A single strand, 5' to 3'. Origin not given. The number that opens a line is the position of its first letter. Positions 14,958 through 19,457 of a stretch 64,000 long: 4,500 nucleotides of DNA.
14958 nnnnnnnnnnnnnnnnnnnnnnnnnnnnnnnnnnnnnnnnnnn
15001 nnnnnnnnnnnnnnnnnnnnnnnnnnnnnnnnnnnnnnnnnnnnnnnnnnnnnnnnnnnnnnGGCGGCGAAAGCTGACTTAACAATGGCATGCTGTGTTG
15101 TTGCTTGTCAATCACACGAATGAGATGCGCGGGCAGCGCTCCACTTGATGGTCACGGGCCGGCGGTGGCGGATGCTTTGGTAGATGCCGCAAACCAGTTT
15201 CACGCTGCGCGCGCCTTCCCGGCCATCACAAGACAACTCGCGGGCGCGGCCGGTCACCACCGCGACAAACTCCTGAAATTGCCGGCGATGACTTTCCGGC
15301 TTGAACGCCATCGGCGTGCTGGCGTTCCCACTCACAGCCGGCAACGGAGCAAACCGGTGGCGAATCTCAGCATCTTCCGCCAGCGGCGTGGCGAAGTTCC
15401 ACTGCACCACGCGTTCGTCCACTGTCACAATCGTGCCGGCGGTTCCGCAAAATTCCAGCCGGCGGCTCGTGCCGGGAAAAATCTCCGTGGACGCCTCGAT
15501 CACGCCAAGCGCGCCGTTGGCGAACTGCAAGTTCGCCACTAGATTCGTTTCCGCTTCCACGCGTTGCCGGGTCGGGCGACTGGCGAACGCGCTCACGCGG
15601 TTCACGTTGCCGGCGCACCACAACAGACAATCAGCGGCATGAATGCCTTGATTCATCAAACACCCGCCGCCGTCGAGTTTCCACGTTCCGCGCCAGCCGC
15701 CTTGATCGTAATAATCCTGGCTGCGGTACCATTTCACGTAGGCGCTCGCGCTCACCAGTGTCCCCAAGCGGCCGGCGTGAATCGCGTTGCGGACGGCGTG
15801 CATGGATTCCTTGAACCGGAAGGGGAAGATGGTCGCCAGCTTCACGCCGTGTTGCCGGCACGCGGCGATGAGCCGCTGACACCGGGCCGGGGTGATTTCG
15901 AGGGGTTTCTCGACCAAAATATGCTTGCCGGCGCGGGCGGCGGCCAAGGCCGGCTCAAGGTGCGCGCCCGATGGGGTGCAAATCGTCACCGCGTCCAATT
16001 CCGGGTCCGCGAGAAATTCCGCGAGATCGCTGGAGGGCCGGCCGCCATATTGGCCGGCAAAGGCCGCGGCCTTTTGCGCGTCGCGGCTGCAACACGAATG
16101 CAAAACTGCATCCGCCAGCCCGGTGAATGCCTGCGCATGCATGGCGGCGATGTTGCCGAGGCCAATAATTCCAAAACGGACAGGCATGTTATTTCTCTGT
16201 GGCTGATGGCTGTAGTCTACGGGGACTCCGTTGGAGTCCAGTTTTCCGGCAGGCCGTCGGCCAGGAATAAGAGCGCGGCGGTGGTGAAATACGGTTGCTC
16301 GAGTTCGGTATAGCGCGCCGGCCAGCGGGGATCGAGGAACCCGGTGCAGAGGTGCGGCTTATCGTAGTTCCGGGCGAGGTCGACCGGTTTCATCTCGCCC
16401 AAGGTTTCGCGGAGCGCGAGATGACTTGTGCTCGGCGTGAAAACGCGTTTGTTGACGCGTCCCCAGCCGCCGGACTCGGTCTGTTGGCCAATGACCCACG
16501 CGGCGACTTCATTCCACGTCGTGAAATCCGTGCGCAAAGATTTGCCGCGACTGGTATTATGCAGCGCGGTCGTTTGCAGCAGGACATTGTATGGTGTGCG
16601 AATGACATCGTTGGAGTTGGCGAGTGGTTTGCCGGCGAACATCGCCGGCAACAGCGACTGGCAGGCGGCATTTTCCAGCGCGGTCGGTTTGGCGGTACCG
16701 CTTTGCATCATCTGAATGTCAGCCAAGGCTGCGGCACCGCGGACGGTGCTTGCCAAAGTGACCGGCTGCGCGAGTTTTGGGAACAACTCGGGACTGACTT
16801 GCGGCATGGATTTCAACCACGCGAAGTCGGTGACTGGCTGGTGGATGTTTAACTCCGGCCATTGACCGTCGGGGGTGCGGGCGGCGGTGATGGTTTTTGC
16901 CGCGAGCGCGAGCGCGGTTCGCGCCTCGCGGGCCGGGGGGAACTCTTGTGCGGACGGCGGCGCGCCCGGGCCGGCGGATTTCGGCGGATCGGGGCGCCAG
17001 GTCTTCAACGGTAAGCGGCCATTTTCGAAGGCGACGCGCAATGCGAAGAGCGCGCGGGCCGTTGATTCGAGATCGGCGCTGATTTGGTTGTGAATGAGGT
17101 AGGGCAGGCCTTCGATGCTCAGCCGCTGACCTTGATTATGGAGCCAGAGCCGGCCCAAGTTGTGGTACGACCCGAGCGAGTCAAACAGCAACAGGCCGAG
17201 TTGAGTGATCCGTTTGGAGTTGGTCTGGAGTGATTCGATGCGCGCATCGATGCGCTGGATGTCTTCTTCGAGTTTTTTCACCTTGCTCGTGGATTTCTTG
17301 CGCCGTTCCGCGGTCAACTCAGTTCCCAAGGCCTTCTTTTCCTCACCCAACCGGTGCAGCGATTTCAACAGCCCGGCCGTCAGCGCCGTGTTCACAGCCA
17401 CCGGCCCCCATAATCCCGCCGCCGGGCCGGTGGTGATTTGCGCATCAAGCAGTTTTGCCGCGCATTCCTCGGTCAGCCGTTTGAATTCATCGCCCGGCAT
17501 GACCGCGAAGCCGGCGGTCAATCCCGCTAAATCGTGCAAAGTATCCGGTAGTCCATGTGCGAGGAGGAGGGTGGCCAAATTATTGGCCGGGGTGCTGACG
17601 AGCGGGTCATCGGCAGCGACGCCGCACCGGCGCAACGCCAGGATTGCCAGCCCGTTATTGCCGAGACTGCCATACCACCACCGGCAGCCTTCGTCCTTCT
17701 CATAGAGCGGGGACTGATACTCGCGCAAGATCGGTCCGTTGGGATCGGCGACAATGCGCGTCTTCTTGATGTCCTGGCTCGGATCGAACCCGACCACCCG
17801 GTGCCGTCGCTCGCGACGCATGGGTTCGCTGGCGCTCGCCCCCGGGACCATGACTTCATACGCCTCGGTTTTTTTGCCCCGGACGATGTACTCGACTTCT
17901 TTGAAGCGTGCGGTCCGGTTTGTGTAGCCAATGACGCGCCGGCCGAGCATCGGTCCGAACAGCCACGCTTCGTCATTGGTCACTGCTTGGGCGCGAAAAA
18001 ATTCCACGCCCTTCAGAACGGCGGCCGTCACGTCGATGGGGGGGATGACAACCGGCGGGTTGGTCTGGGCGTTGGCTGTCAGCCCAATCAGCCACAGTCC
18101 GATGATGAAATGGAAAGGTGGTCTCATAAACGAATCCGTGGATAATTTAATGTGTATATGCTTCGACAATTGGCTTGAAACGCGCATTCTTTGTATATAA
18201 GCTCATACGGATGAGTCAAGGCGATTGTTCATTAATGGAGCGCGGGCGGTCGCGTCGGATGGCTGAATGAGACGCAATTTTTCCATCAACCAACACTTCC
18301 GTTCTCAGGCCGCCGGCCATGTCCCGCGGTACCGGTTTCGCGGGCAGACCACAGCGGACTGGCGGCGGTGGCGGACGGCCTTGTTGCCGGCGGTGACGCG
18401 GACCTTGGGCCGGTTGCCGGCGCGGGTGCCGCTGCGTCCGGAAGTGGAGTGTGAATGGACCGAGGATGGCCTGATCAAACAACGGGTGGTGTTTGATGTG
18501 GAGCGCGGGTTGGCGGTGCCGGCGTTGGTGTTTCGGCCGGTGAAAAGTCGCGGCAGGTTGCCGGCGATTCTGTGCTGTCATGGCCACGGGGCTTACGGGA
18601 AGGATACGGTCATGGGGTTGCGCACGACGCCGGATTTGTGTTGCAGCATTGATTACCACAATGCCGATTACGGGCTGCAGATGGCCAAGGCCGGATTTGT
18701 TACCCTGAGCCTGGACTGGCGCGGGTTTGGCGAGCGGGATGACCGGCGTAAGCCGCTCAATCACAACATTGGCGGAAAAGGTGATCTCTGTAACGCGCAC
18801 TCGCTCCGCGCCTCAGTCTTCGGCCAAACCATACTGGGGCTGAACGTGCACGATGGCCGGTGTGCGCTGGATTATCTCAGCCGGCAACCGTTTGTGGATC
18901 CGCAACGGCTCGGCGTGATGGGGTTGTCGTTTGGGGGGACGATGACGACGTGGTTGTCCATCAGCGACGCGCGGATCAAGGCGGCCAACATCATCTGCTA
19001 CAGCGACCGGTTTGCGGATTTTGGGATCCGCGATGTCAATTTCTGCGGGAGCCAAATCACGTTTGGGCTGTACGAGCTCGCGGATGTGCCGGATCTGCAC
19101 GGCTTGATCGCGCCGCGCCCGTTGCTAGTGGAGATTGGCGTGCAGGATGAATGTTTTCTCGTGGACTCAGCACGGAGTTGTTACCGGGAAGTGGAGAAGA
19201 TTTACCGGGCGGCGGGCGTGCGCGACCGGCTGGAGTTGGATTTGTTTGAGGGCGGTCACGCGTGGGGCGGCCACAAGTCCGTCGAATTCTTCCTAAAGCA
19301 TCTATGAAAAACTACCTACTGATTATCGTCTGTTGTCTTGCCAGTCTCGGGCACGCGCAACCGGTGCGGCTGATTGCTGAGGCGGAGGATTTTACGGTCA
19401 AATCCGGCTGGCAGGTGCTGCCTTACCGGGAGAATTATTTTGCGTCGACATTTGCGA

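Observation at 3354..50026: A 14-bp CG-centred palindrome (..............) sits at every divergent intergenic region and at four more operon starts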

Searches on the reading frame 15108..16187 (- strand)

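Call 9: search_protein_families(library=pfam, proteins=[window:15108-16187:-])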
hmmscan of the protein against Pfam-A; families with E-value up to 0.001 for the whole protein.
window:15108-16187:- (359 aa): 3 families
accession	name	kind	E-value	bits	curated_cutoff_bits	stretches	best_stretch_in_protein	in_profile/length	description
PF22725.1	GFO_IDH_MocA_C3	-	4.1e-29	101.6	27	1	130-254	2-124/124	GFO/IDH/MocA C-terminal domain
PF01408.29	GFO_IDH_MocA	-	3.9e-27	95.7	24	1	3-118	1-117/120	Oxidoreductase family, NAD-binding Rossmann fold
PF02894.22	GFO_IDH_MocA_C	-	1.4e-22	81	22.9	1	134-347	2-218/218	Oxidoreductase family, C-terminal alpha/beta domain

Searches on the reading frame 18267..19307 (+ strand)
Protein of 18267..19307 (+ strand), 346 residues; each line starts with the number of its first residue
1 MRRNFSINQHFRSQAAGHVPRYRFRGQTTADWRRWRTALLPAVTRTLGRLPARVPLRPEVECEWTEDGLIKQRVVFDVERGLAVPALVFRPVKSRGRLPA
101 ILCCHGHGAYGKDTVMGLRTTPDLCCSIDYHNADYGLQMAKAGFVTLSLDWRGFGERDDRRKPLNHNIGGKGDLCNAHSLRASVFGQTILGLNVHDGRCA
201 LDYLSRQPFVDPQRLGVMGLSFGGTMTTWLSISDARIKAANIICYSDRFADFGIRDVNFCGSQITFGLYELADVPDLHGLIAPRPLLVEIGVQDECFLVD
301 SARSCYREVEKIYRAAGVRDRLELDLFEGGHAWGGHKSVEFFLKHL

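Call 7: find_encoding_contigs(protein=window:18267-19307:+, flank=10000, max_places=6)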
Protein window:18267-19307:+ (346 aa): no gene with exactly this product is on record in the collection.

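Call 9: search_protein_families(library=pfam, proteins=[window:18267-19307:+])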
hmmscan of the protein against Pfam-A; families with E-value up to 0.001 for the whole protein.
window:18267-19307:+ (346 aa): 3 families
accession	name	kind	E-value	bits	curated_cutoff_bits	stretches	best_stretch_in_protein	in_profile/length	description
PF12715.13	Abhydrolase_7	-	6.7e-11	42.5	21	1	20-302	35-325/388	Abhydrolase family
PF00326.27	Peptidase_S9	-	1.8e-06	28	22.6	1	195-231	46-82/213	Prolyl oligopeptidase family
PF08840.17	BAAT_C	-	0.00014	22.4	20.9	1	200-244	9-53/210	BAAT / Acyl-CoA thioester hydrolase C terminal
